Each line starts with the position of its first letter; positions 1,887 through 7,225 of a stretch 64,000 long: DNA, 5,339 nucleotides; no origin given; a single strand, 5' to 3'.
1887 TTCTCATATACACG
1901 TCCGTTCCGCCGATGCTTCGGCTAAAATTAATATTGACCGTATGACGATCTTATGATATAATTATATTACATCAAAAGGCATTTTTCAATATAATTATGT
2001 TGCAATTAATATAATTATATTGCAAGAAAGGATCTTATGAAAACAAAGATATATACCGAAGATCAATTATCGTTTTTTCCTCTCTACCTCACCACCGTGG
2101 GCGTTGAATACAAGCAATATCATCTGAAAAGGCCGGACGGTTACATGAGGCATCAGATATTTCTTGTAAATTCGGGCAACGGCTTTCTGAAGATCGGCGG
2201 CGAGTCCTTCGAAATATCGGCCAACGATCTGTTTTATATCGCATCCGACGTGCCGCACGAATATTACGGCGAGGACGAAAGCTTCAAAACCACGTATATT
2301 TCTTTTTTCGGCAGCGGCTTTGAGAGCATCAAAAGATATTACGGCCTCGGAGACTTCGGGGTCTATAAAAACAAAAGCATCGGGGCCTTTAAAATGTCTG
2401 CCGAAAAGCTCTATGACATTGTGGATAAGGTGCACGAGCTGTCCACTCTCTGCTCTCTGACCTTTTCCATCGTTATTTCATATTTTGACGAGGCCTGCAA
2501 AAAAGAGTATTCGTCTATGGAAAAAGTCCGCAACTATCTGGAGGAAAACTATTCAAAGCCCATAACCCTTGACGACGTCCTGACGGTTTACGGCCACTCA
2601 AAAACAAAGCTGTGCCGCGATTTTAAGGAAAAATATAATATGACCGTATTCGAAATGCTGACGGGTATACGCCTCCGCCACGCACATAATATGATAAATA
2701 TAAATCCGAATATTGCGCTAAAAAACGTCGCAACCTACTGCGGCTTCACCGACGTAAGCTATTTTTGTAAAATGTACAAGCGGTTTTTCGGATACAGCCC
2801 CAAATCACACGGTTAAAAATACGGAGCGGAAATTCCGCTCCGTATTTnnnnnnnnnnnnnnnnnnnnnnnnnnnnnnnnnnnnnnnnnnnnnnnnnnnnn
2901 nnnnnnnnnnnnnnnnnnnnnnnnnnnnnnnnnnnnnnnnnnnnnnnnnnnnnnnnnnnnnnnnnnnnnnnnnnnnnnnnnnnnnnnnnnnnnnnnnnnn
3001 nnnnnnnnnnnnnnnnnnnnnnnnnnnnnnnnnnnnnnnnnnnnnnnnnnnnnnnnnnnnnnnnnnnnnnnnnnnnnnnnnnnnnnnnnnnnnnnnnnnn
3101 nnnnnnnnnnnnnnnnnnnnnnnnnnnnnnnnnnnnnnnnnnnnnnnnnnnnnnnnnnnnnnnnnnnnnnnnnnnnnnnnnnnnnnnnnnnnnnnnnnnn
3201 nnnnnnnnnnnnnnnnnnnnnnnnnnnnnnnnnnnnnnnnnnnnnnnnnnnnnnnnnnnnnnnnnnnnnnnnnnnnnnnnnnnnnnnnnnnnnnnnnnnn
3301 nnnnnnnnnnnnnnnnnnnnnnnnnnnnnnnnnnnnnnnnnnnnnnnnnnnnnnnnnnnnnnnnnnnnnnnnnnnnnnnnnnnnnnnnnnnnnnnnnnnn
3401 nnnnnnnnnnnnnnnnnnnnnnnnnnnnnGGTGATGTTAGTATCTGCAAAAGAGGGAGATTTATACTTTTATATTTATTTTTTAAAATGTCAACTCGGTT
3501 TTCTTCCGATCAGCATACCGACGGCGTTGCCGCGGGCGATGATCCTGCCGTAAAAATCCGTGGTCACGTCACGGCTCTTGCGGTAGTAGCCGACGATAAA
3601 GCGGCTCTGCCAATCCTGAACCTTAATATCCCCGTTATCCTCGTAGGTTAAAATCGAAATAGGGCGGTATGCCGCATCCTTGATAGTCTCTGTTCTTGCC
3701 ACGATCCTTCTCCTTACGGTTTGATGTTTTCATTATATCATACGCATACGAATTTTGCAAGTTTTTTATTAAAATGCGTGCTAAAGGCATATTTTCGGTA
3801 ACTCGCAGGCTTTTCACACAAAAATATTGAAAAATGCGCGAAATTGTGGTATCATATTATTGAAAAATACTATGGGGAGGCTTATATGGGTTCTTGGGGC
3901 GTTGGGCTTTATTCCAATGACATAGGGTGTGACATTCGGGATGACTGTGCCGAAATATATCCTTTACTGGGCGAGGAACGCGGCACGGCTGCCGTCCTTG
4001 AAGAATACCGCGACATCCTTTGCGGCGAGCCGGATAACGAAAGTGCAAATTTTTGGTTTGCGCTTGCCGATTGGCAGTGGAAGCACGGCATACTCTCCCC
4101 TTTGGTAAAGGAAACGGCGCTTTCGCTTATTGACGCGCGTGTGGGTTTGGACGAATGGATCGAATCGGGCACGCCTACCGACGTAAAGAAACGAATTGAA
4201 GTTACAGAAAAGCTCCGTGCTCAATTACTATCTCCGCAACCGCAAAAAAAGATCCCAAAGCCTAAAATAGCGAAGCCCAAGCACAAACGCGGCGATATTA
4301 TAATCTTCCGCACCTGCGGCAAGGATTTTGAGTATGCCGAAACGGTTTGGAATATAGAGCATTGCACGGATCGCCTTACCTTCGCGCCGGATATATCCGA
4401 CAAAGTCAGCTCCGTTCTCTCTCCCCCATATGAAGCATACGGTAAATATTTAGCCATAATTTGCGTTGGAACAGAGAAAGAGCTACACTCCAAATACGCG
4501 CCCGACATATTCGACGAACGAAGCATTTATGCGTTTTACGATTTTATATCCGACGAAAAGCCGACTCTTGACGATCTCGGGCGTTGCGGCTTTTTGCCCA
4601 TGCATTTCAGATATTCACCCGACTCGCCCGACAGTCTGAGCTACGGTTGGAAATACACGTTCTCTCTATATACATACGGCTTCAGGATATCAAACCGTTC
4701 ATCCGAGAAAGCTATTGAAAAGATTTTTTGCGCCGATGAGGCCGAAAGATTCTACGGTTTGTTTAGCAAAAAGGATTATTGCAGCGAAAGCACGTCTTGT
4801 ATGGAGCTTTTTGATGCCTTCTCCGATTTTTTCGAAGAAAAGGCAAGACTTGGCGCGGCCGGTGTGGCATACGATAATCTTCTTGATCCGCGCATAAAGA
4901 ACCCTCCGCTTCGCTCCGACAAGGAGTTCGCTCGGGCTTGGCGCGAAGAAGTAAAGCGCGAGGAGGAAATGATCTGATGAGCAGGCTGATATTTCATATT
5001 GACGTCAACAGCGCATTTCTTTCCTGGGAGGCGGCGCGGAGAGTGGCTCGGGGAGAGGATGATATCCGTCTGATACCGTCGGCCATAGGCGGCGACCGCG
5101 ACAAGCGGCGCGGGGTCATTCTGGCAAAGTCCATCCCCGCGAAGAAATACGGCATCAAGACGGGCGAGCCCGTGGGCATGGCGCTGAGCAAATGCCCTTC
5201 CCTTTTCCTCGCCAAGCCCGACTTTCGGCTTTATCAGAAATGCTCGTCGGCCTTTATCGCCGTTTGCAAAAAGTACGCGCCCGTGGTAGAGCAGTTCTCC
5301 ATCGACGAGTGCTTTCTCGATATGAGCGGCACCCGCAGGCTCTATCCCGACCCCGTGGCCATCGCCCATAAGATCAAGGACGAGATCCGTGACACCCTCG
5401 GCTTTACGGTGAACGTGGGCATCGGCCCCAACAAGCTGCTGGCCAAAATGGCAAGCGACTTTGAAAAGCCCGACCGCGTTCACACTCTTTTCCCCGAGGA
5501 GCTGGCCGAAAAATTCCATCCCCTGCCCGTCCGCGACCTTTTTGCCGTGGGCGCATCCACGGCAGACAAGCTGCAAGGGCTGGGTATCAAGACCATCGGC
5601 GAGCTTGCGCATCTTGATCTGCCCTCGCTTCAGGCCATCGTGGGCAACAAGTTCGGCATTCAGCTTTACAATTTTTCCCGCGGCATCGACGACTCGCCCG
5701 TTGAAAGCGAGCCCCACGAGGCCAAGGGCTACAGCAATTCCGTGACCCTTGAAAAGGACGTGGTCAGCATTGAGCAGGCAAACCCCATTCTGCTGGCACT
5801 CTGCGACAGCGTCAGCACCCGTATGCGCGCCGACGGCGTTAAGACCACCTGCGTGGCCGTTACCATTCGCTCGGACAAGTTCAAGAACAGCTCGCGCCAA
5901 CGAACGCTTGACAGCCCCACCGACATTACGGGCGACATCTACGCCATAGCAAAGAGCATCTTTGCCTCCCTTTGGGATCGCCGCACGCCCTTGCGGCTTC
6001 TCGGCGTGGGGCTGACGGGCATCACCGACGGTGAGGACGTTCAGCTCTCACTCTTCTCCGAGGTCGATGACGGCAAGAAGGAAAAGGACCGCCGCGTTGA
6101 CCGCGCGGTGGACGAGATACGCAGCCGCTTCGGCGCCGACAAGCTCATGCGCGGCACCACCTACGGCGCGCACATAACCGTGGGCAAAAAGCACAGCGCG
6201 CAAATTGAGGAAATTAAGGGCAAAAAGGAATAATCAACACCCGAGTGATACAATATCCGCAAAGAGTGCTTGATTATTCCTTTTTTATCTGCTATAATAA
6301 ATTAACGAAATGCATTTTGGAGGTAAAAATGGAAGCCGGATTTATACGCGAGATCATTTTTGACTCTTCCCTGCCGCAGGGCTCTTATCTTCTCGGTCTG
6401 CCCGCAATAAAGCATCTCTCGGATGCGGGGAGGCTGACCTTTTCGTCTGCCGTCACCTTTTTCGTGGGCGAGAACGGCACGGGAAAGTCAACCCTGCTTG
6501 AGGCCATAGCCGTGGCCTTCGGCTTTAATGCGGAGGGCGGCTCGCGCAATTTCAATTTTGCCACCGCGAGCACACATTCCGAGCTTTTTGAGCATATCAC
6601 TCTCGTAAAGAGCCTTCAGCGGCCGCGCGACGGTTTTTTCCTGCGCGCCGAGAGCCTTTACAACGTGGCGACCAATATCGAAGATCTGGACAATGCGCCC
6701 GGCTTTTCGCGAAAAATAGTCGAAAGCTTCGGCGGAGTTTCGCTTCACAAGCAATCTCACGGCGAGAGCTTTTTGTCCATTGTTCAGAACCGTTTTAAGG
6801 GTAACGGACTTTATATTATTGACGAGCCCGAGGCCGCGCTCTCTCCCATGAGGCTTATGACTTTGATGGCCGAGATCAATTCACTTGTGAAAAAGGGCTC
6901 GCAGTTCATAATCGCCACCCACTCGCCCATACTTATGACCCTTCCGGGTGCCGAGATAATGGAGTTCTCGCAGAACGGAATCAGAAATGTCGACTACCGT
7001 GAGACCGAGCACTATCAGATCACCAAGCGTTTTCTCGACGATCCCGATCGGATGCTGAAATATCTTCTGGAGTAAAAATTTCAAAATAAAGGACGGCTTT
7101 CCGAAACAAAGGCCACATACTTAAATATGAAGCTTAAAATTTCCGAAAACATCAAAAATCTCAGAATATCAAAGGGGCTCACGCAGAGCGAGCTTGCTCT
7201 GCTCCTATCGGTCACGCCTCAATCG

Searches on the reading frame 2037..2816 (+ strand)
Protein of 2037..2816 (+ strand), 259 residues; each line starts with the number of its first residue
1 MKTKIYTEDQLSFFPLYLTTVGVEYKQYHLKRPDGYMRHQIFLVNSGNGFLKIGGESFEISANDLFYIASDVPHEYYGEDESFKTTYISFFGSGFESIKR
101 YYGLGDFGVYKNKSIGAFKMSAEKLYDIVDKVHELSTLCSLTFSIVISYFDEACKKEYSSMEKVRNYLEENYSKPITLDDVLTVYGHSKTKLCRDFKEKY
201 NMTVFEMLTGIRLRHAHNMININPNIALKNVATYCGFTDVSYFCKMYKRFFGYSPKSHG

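Call 87: search_protein_families(library=pfam, proteins=[window:2037-2816:+], max_evalue=0.0001)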
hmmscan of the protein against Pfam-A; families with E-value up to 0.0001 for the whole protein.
window:2037-2816:+ (259 aa): 4 families
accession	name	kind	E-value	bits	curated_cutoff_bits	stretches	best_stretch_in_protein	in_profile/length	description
PF12833.13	HTH_18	-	2.7e-15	56.9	33.6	1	186-256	6-75/80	Helix-turn-helix domain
PF00165.29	HTH_AraC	-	1.3e-12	47.9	26.6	1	222-257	5-39/42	Bacterial regulatory helix-turn-helix proteins, AraC family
PF02311.25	AraC_binding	-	1.7e-07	31.5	21.1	1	32-104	17-90/135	AraC-like ligand binding domain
PF07883.17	Cupin_2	-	6.2e-06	26.3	27.2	1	39-80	19-60/70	Cupin domain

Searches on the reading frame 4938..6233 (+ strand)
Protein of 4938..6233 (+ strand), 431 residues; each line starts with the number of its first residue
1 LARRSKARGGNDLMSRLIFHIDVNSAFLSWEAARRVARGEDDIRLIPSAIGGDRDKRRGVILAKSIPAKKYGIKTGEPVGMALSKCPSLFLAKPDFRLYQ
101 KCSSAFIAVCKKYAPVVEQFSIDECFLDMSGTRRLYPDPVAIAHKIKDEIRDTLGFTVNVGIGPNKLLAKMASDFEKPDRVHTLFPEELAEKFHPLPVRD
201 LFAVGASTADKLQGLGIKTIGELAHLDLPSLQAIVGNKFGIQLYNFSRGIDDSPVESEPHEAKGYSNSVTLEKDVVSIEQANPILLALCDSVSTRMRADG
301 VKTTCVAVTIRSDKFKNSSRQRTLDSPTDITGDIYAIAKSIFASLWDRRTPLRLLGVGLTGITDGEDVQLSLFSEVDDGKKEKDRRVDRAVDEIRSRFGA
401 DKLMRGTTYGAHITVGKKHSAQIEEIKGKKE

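Call 87: search_protein_families(library=pfam, proteins=[window:4938-6233:+], max_evalue=0.0001)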
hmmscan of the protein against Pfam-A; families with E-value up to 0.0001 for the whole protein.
window:4938-6233:+ (431 aa): 4 families
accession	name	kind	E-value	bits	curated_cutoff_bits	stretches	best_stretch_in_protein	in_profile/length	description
PF00817.25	IMS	-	2.8e-39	134.8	23.2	1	21-174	1-148/148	impB/mucB/samB family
PF11799.13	IMS_C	-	1.4e-28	99.9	20.7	1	263-372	2-109/109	impB/mucB/samB family C-terminal domain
PF21999.2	IMS_HHH_1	-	2.3e-14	54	27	1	200-251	2-53/53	DNA polymerase-iota, thumb domain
PF11798.14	IMS_HHH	-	8.2e-05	23.1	24.4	0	186-217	1-32/32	IMS family HHH motif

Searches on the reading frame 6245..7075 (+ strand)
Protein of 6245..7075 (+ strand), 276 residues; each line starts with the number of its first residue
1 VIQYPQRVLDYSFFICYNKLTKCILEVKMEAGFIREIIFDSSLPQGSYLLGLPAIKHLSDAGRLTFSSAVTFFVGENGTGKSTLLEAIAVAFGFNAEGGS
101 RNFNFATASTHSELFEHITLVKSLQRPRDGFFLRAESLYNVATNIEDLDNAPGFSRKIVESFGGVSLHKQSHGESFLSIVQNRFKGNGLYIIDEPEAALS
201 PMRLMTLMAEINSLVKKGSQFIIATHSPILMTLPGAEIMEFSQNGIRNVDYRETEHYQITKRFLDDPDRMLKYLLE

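Call 87: search_protein_families(library=pfam, proteins=[window:6245-7075:+], max_evalue=0.0001)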
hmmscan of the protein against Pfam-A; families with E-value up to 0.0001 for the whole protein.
window:6245-7075:+ (276 aa): 6 families
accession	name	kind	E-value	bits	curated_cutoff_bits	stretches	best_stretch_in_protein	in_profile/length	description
PF13304.12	AAA_21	-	2.7e-16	60.9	27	2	188-231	260-303/304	AAA domain, putative AbiEii toxin, Type IV TA system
PF13175.12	AAA_15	-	1.8e-14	54.6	32.1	2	185-230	327-373/374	AAA ATPase domain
PF02463.25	SMC_N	-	1.4e-10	41.4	40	1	60-96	16-52/220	RecF/RecN/SMC N terminal domain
PF13476.12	AAA_23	-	3.1e-09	38.2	27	1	63-111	14-61/201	AAA domain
PF13555.12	AAA_29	-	1.6e-05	25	27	1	64-106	17-57/61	P-loop containing region of AAA domain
PF00005.33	ABC_tran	-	4.2e-05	24.6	25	0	69-195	12-135/137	ABC transporter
